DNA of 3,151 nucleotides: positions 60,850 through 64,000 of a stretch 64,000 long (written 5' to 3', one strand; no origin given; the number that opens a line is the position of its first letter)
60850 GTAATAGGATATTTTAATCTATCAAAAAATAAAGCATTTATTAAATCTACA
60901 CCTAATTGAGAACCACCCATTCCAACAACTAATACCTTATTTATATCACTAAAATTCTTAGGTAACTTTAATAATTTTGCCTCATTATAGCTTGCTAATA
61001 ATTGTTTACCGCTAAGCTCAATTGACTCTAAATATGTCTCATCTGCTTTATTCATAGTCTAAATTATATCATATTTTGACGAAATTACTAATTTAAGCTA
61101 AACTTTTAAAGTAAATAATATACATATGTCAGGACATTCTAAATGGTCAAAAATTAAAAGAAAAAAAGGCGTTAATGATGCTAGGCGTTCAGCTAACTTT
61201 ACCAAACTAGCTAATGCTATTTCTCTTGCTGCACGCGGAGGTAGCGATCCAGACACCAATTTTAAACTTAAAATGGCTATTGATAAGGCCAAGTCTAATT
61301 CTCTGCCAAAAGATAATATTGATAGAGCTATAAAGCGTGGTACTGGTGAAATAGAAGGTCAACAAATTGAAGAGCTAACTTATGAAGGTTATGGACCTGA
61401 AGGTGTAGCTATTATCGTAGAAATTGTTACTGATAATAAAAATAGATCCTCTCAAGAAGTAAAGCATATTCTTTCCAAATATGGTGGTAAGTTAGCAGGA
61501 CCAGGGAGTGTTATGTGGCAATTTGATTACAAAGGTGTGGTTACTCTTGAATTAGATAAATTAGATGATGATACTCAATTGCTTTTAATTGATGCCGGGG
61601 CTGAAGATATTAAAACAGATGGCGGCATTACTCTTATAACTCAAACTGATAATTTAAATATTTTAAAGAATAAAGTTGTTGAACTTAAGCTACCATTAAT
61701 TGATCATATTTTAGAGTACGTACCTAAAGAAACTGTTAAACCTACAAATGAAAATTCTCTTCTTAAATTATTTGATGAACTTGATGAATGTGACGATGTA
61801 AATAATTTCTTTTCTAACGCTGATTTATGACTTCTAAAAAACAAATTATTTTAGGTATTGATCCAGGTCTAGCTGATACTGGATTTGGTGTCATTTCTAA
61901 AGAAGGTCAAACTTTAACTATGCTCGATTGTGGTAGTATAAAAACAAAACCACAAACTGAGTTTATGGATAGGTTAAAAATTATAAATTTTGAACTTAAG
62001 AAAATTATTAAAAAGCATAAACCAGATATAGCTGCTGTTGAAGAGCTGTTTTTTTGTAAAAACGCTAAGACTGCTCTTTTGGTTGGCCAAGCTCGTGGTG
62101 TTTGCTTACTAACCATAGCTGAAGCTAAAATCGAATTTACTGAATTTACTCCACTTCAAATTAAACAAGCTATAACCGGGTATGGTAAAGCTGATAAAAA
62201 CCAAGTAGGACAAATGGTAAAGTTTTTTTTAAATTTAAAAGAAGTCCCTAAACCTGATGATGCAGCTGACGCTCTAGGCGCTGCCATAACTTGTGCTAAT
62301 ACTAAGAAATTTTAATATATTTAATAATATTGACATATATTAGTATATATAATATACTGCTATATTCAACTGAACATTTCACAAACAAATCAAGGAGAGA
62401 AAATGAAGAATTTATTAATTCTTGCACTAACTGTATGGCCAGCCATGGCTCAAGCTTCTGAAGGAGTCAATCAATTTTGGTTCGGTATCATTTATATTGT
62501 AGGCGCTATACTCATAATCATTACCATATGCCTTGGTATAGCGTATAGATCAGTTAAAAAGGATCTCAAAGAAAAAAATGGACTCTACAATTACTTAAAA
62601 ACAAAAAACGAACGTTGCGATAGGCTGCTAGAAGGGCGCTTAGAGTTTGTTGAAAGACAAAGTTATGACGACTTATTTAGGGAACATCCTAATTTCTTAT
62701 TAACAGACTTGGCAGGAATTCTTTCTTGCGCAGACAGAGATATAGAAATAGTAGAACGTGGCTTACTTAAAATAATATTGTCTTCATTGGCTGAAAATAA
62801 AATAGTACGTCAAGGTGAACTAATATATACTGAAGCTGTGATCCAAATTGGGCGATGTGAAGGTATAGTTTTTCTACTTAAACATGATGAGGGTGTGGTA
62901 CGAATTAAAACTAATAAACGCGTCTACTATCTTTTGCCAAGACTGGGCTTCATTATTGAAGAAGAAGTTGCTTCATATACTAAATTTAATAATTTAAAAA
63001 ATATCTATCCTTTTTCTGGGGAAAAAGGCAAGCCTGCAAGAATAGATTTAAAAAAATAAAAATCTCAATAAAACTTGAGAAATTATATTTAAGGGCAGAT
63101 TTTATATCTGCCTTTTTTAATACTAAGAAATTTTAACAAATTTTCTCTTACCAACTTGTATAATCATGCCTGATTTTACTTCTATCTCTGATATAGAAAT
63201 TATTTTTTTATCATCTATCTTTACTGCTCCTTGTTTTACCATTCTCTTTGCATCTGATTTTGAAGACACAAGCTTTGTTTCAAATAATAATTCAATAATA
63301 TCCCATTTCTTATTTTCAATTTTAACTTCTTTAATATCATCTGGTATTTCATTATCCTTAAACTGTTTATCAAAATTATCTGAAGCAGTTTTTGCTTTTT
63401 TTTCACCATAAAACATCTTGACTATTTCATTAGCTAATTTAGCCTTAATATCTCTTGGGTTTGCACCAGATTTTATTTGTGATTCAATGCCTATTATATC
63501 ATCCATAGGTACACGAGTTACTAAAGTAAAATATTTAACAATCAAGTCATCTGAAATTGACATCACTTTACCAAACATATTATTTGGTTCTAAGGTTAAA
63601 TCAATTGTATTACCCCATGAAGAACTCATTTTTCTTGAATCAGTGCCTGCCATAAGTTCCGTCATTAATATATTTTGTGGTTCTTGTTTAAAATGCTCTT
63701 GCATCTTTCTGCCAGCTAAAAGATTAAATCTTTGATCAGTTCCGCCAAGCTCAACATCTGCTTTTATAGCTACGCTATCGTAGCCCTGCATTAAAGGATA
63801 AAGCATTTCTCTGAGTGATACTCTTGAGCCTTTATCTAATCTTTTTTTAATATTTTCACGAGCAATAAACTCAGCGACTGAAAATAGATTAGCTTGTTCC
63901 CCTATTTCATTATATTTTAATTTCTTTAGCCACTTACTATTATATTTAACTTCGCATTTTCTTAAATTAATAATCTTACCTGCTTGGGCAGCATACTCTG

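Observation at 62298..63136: Single-gene cassette bounded by perfect 18-bp direct repeats between ruvC and tyrS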

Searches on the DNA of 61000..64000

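Call 54: search_rna_families(source=window, start=61000, end=64000, threshold=evalue, max_evalue=1)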
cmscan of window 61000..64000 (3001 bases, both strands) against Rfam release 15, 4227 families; matches with E-value up to 1: 1.
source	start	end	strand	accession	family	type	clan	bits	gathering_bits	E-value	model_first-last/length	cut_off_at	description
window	61117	61206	+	RF02183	ST7-OT3_1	Gene; lncRNA;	-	23.9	50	0.71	1-79/79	no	ST7 overlapping transcript 3 conserved region 1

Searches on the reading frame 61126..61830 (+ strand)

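Call 7: search_protein_families(library=pfam, proteins=[window:61126-61830:+], max_evalue=0.1)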
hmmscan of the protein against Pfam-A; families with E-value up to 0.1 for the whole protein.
window:61126-61830:+ (234 aa): 2 families
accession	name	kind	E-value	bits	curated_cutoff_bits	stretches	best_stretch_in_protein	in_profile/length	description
PF01709.26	Transcrip_reg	-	4.8e-42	143.8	27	1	82-232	2-160/160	TACO1/YebC second and third domain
PF20772.2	TACO1_YebC_N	-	8.2e-29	100.3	36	1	5-75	1-73/73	TACO1/YebC protein N-terminal domain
